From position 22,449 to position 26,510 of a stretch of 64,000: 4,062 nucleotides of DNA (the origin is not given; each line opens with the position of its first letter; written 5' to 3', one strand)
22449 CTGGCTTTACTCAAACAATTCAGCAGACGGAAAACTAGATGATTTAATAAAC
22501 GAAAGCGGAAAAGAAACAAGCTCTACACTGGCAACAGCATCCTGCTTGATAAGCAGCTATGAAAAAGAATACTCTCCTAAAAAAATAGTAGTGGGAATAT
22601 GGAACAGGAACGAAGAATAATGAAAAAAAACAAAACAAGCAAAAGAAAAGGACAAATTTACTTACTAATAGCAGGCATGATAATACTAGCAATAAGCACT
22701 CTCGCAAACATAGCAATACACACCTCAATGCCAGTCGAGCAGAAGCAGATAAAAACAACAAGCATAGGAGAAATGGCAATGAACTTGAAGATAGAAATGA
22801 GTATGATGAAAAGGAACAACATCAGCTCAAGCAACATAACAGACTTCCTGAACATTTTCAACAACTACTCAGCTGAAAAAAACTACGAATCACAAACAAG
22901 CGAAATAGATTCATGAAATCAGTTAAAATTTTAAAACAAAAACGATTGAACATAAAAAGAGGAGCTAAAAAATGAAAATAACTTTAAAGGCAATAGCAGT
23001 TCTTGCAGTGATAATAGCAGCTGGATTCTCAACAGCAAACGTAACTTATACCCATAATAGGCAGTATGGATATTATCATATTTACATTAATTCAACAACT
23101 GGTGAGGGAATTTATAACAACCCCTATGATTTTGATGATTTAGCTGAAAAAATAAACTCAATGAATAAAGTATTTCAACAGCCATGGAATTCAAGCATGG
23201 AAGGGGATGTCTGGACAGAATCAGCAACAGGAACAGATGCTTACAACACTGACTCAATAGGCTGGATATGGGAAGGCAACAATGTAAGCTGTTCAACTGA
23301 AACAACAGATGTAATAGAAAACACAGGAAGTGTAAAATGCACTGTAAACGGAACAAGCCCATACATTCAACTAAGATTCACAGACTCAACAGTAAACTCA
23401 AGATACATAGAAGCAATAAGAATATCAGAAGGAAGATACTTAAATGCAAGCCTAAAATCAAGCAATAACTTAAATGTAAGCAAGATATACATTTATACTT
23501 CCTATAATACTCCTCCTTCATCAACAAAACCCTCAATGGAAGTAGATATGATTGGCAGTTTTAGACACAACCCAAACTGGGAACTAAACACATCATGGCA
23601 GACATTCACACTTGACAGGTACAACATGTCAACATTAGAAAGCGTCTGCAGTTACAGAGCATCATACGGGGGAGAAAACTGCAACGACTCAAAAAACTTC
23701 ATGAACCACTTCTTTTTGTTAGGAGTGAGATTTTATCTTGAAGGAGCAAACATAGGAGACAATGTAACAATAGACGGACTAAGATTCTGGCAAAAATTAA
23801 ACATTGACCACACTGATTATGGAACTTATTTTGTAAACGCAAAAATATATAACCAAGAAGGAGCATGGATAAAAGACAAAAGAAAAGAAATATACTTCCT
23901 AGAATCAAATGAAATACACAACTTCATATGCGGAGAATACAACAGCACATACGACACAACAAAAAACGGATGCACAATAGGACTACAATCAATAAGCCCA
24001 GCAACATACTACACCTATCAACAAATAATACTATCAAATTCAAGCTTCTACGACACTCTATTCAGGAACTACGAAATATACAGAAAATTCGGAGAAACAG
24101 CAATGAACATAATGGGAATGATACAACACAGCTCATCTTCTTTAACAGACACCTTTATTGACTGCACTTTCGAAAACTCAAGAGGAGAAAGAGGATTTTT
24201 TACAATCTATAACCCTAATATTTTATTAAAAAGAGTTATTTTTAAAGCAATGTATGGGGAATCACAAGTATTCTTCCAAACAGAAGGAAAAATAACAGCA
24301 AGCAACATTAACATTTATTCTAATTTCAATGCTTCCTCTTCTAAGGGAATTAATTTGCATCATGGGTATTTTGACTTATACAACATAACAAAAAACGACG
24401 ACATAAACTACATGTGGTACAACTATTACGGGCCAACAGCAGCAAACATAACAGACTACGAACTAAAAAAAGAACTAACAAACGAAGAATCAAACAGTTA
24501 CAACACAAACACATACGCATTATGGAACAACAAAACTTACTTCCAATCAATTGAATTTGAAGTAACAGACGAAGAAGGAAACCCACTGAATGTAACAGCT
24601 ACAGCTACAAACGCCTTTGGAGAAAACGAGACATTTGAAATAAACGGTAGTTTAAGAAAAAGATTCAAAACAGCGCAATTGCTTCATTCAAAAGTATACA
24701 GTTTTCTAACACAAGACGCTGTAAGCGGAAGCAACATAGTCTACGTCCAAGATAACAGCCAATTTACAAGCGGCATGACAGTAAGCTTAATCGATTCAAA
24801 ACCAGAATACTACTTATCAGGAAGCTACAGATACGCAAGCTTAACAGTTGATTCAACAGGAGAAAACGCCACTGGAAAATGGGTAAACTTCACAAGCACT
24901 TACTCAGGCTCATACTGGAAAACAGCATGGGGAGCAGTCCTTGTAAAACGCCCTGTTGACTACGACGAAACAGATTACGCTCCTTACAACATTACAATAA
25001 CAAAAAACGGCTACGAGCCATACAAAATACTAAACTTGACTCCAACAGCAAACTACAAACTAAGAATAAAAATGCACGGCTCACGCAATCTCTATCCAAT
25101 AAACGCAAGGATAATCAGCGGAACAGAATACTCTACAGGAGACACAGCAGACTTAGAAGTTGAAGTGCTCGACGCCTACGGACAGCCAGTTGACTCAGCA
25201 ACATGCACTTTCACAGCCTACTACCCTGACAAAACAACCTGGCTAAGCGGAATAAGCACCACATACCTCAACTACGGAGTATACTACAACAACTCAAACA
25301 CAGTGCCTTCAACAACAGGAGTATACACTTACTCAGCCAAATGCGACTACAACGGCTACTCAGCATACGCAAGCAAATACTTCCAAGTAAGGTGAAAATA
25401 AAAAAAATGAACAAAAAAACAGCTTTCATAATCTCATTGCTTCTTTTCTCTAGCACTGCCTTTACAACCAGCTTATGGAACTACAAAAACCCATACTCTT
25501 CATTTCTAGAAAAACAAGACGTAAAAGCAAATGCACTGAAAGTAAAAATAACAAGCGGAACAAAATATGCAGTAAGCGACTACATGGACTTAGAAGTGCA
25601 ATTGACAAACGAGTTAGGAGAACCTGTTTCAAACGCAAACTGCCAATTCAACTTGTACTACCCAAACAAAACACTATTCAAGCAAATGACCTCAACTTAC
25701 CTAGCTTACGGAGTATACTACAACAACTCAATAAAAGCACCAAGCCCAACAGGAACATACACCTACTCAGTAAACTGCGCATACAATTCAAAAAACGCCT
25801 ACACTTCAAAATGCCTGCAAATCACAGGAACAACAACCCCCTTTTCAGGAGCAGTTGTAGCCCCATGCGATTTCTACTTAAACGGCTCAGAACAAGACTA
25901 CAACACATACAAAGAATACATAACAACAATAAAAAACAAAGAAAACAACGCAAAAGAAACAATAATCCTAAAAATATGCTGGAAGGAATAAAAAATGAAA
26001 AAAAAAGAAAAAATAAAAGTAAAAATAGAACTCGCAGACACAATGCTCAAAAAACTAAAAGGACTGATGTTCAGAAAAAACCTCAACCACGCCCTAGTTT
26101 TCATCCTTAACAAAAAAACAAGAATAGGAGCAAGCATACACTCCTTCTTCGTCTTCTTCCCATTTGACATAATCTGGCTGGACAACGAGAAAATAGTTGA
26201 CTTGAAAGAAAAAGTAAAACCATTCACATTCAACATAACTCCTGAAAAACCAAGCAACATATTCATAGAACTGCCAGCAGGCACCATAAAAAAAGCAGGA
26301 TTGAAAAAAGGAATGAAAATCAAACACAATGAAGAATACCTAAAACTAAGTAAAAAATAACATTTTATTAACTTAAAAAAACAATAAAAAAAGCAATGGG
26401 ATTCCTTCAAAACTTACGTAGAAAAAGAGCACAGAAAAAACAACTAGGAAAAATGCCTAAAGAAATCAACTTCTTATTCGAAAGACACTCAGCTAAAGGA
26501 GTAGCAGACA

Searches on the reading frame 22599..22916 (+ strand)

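Call 8: search_protein_families(library=pfam, proteins=[window:22599-22916:+], max_evalue=0.01)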
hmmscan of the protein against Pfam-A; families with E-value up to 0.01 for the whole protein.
window:22599-22916:+ (105 aa): 0 families

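Call 71: search_protein_families(library=ncbifam, proteins=[window:22599-22916:+], max_evalue=0.1)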
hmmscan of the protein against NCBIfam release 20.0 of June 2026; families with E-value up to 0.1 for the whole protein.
window:22599-22916:+ (105 aa): 4 families
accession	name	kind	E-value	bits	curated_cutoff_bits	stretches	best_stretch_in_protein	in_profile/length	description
NF049912.1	SF0329_fam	subfamily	0.0083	16.5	60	1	12-99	30-121/161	SF0329 family protein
TIGR02460.1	osmo_MPGsynth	equivalog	0.033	13.1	351.2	1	6-95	200-288/383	mannosyl-3-phosphoglycerate synthase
TIGR04395.1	cutC_activ_rSAM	equivalog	0.038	13.3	360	1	58-97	216-255/309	choline TMA-lyase-activating enzyme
TIGR02058.1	lin0512_fam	subfamily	0.052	13.5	56.85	1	33-83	24-73/117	Lin0512 family protein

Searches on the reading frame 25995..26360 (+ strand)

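Call 8: search_protein_families(library=pfam, proteins=[window:25995-26360:+], max_evalue=0.01)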
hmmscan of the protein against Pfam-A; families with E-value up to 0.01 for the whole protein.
window:25995-26360:+ (121 aa): 1 family
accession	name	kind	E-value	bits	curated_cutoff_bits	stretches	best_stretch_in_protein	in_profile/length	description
PF02643.20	DUF192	-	2.1e-17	63.5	27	1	9-111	1-96/96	Uncharacterized ACR, COG1430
